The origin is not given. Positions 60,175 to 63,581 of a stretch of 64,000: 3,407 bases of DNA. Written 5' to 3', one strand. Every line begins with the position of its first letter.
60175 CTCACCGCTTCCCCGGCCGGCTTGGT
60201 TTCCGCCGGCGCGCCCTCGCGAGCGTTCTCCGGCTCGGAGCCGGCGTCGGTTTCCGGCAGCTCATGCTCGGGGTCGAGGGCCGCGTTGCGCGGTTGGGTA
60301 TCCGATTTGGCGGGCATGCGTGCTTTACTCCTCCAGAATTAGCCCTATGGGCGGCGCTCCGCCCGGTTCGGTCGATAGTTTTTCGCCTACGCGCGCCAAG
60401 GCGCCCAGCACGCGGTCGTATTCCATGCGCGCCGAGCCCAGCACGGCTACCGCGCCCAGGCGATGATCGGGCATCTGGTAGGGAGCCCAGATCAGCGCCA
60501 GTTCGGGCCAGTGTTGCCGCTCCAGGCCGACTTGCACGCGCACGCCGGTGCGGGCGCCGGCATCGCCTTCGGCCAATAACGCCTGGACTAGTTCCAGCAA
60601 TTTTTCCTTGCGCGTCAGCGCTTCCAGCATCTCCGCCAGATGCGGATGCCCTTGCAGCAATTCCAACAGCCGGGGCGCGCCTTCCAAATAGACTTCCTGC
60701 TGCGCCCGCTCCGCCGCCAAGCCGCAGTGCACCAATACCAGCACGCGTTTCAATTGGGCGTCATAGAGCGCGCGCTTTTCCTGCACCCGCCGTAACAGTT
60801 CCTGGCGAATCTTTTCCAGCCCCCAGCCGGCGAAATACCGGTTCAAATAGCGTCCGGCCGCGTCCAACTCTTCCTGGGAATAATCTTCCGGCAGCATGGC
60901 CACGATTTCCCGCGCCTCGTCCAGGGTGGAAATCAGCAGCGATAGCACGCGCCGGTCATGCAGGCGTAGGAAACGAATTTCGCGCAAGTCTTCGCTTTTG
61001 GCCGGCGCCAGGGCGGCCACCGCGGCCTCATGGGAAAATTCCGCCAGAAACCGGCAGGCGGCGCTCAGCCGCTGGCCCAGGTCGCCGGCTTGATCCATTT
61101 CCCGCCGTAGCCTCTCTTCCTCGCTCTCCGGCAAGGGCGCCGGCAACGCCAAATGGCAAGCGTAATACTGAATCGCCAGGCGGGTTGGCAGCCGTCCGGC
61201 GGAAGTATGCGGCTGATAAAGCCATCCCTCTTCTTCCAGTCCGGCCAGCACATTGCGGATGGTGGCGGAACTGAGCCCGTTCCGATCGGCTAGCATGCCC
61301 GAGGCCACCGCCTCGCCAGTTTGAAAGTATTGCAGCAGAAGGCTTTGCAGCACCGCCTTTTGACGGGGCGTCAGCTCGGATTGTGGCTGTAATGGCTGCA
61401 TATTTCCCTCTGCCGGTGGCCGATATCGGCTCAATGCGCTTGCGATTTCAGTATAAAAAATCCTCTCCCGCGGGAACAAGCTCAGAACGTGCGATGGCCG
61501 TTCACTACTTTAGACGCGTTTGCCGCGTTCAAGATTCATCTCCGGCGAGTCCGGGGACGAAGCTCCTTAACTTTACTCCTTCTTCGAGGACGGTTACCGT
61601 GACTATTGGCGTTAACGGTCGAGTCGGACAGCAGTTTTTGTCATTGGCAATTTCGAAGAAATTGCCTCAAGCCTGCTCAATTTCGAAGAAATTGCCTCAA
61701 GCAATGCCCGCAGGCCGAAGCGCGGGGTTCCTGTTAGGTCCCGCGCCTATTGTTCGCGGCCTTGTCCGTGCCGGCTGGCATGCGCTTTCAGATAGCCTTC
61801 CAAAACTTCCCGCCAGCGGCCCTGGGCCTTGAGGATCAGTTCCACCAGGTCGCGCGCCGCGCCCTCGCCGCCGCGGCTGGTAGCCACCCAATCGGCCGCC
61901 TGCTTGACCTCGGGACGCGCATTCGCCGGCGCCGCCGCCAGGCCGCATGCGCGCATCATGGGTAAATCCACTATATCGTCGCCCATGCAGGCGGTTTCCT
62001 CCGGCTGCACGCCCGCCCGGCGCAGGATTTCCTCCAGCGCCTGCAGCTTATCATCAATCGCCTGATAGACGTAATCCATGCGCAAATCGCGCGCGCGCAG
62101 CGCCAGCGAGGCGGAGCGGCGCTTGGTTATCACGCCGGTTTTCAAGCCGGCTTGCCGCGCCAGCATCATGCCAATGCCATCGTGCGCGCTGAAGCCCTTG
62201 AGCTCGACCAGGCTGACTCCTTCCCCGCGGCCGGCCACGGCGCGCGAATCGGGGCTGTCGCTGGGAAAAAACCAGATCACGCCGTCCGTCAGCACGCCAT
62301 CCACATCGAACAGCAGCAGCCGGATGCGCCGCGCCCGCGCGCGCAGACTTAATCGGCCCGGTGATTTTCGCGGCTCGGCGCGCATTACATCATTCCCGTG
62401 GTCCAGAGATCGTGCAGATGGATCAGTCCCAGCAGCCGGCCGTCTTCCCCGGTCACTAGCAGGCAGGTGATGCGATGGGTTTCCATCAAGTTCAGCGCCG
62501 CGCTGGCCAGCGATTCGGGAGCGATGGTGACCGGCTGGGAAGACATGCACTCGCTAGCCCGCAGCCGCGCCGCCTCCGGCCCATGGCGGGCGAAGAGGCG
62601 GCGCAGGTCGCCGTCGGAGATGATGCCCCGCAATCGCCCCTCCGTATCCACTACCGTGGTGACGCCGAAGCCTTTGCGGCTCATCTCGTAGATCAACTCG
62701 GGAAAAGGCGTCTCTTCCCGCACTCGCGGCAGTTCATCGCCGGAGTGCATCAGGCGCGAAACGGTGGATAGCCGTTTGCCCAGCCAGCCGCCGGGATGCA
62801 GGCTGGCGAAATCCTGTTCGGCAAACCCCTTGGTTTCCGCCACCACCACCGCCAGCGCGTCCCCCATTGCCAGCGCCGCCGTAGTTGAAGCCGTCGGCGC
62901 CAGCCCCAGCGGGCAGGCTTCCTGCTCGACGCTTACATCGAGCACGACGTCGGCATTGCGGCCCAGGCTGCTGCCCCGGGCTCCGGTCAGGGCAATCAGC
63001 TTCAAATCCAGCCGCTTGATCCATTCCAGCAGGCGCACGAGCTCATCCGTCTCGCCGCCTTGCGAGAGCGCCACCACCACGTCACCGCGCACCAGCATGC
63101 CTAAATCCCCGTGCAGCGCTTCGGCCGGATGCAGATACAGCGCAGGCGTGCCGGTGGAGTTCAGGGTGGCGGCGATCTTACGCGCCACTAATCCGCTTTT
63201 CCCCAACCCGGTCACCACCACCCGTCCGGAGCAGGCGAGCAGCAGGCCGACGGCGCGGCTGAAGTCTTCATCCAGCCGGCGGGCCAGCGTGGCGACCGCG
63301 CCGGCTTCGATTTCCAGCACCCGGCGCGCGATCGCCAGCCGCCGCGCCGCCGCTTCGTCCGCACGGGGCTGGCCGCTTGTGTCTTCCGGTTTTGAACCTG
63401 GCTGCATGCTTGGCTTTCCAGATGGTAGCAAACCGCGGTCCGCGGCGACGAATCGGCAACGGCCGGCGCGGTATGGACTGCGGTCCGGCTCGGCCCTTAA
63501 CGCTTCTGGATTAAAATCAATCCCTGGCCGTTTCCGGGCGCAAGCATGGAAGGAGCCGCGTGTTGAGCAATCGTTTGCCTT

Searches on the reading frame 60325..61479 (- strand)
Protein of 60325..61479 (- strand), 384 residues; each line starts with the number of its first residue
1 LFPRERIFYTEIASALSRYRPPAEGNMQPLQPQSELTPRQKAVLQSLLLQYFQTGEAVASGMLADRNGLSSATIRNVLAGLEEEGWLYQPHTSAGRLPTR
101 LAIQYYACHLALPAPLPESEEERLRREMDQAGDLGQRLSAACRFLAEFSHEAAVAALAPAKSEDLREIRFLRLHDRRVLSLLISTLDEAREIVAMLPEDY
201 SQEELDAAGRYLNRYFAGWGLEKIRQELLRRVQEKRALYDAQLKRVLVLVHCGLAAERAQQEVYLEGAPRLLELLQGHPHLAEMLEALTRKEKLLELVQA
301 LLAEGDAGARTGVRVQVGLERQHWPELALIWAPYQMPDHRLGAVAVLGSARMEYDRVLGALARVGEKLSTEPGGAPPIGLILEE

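Call 62: search_protein_families(library=pfam, proteins=[window:60325-61479:-], max_evalue=0.001)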
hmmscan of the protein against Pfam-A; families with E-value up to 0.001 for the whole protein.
window:60325-61479:- (384 aa): 3 families
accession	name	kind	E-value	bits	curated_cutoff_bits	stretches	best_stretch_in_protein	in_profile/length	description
PF01628.27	HrcA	-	1.1e-34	120.7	22.2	1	138-357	4-214/215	HrcA protein C terminal domain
PF09339.16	HTH_IclR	-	3e-05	24.1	22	1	48-89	8-50/52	IclR helix-turn-helix domain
PF12802.13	MarR_2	-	0.00078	20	27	0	45-95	7-59/61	MarR family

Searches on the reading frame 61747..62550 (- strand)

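Call 62: search_protein_families(library=pfam, proteins=[window:61747-62550:-], max_evalue=0.001)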
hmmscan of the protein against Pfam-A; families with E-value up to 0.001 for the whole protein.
window:61747-62550:- (267 aa): 3 families
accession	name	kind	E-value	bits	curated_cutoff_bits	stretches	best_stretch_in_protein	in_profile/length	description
PF08282.18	Hydrolase_3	-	6.5e-12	46.1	20.9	1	166-230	186-250/255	haloacid dehalogenase-like hydrolase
PF00702.32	Hydrolase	-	1.7e-10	42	26.4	1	131-203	110-191/191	haloacid dehalogenase-like hydrolase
PF13419.12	HAD_2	-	0.00074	20.1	23.8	0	121-204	79-173/178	Haloacid dehalogenase-like hydrolase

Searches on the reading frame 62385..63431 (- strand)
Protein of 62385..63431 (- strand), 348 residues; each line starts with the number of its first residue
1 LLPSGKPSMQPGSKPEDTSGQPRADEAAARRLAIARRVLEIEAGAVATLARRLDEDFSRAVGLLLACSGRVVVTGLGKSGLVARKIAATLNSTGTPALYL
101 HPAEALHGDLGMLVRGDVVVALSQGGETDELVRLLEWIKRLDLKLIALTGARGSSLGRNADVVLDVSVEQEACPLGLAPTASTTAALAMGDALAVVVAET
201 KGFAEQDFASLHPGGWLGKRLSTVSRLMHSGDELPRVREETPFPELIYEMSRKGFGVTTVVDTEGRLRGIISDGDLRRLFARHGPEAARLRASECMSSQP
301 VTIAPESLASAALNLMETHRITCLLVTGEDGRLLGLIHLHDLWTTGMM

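Call 62: search_protein_families(library=pfam, proteins=[window:62385-63431:-], max_evalue=0.001)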
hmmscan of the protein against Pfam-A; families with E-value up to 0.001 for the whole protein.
window:62385-63431:- (348 aa): 3 families
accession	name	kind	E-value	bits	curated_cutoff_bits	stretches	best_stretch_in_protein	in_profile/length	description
PF01380.27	SIS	-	7.5e-29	100.6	25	1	65-195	2-130/131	SIS domain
PF00571.33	CBS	-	5.9e-20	71.8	24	2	293-342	2-51/57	CBS domain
PF13580.11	SIS_2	-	8.2e-05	23.1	27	0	115-150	103-138/138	SIS domain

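Call 64: find_encoding_contigs(protein=window:62385-63431:-, flank=10000, max_places=3)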
Protein window:62385-63431:- (348 aa): no gene with exactly this product is on record in the collection.
